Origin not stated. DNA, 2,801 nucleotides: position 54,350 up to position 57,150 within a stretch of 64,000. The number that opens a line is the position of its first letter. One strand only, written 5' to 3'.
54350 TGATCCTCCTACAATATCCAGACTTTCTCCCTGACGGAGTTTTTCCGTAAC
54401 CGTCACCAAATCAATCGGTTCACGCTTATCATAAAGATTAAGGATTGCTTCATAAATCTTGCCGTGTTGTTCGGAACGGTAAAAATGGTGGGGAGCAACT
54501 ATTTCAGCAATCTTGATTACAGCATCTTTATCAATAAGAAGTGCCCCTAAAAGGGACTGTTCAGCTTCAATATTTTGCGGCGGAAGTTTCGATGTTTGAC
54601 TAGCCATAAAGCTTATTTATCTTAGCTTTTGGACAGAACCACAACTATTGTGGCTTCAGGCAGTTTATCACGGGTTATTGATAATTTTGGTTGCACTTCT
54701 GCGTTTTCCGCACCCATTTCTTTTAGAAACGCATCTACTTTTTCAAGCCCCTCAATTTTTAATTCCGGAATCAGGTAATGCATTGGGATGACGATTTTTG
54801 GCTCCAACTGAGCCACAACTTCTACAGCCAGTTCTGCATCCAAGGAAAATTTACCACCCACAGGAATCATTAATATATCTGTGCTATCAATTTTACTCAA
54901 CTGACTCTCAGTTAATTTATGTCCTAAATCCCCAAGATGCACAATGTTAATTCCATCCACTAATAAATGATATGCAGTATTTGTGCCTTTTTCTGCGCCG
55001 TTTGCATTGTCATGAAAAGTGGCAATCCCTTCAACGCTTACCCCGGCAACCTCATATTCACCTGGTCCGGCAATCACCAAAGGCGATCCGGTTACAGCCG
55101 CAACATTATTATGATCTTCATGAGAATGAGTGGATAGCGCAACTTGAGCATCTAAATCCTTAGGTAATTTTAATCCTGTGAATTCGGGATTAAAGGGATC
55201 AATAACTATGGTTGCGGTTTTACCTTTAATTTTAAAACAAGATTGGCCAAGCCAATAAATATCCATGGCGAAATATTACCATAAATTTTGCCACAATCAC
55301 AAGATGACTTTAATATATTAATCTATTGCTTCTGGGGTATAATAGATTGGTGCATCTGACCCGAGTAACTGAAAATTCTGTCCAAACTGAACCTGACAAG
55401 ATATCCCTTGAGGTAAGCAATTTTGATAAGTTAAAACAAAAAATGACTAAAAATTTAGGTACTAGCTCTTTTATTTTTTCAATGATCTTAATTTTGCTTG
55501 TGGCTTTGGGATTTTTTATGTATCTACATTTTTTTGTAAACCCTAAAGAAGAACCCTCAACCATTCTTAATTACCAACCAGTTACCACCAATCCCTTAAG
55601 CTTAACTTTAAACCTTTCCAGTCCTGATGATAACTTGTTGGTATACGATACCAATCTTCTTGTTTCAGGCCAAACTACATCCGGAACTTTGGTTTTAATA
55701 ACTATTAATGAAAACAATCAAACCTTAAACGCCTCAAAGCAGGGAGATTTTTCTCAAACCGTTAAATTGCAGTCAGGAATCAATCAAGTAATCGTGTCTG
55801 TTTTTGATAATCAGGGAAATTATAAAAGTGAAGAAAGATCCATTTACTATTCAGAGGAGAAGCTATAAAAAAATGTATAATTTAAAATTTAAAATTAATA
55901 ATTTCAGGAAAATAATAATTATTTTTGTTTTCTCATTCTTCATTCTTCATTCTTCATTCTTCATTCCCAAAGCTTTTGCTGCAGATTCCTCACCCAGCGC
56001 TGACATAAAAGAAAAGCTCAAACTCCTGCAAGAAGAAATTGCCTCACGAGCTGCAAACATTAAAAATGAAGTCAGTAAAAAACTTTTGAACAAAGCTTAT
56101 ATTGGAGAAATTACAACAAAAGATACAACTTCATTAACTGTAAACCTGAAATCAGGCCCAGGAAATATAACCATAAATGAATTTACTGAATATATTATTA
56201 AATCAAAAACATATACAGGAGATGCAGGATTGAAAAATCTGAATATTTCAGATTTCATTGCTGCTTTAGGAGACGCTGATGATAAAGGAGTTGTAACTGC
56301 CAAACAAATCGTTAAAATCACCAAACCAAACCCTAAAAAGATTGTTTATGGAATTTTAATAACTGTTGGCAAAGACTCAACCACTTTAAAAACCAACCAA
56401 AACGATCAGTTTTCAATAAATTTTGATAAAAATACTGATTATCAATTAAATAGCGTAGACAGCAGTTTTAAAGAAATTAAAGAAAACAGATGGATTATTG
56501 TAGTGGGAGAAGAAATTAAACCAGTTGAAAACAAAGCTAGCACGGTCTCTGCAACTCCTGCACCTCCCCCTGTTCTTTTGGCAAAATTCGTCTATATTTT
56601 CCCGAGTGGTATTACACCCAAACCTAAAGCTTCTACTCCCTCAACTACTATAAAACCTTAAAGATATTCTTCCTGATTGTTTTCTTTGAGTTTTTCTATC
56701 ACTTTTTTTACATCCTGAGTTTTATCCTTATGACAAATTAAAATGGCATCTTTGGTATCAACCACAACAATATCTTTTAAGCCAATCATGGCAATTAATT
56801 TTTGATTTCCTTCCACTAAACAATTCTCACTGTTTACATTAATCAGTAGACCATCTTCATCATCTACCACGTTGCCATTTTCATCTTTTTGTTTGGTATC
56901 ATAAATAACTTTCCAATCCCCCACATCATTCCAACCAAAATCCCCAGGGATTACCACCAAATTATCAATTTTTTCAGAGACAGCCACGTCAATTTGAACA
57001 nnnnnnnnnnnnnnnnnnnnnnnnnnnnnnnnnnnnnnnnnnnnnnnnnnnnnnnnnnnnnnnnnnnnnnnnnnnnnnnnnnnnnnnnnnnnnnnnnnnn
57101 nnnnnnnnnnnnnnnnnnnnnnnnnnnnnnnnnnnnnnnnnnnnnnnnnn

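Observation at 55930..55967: Heptanucleotide tandem repeat (CATTCTT x4.7) in the signal-peptide codons of a secreted protein: candidate phase-variation switch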

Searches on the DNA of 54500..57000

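Call 82: search_rna_families(source=window, start=54500, end=57000, threshold=evalue, max_evalue=1)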
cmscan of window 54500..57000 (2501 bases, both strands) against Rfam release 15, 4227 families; matches with E-value up to 1: 2.
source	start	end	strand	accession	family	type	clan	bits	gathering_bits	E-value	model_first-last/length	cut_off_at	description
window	56934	57000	-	RF02431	SpF22_sRNA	Gene; sRNA;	-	21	55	0.45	56-140/140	5'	Streptococcus sRNA SpF22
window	54784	54815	+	RF00095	snoPyro_CD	Gene; snRNA; snoRNA; CD-box;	CL00132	19.4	45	0.67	1-58/58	no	Pyrococcus C/D box small nucleolar RNA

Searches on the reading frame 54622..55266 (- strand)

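Call 7: search_protein_families(library=pfam, proteins=[window:54622-55266:-], max_evalue=0.1)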
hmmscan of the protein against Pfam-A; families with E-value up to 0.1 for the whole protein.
window:54622-55266:- (214 aa): 3 families
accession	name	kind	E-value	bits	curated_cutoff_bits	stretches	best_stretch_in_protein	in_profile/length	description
PF13483.12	Lactamase_B_3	-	5.6e-49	166.6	24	1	3-163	2-160/160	Beta-lactamase superfamily domain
PF12706.13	Lactamase_B_2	-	1.5e-07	31.7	27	1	70-164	95-200/200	Beta-lactamase superfamily domain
PF00753.33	Lactamase_B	-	0.0064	16.9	22.7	1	5-52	3-56/196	Metallo-beta-lactamase superfamily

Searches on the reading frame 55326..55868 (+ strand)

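Call 7: search_protein_families(library=pfam, proteins=[window:55326-55868:+], max_evalue=0.1)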
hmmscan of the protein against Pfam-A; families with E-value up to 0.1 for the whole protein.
window:55326-55868:+ (180 aa): 6 families
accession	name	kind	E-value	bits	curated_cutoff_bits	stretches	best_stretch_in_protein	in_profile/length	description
PF09136.16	Glucodextran_B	-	3.3e-10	40.2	27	1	95-174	3-80/83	Glucodextranase, domain B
PF17936.7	Big_6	-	0.0019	18.8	27.6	1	103-174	7-80/83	Bacterial Ig domain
PF10140.15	YukC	-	0.0021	17.5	27.4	1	10-77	162-224/357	WXG100 protein secretion system (Wss), protein YukC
PF19077.6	Big_13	-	0.0028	18.5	27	1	107-170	25-94/102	Bacterial Ig-like domain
PF04547.17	Anoctamin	-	0.052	12.9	28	1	29-89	105-169/460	Calcium-activated chloride channel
PF09716.15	ETRAMP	-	0.078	13.4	29.1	0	21-67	28-77/81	Malarial early transcribed membrane protein (ETRAMP)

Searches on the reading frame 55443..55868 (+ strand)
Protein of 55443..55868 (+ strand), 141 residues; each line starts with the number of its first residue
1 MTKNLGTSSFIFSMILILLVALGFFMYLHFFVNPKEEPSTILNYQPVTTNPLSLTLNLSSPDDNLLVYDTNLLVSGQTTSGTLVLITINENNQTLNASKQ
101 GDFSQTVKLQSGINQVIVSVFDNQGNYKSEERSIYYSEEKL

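Call 83: search_protein_families(library=ncbifam, proteins=[window:55443-55868:+], max_evalue=0.01)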
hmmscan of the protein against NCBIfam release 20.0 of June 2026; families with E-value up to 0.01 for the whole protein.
window:55443-55868:+ (141 aa): 2 families
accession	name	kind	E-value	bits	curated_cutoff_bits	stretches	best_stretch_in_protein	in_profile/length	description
NF058578.1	CPR_pilus_PamR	equivalog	1.3e-06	27.5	300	1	15-139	11-141/297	pilus system RbmA-like protein PamR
NF033510.3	Ca_tandemer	repeat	2.7e-06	27.7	50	1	47-126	6-94/96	Ca2+-stabilized repeat-containing adhesin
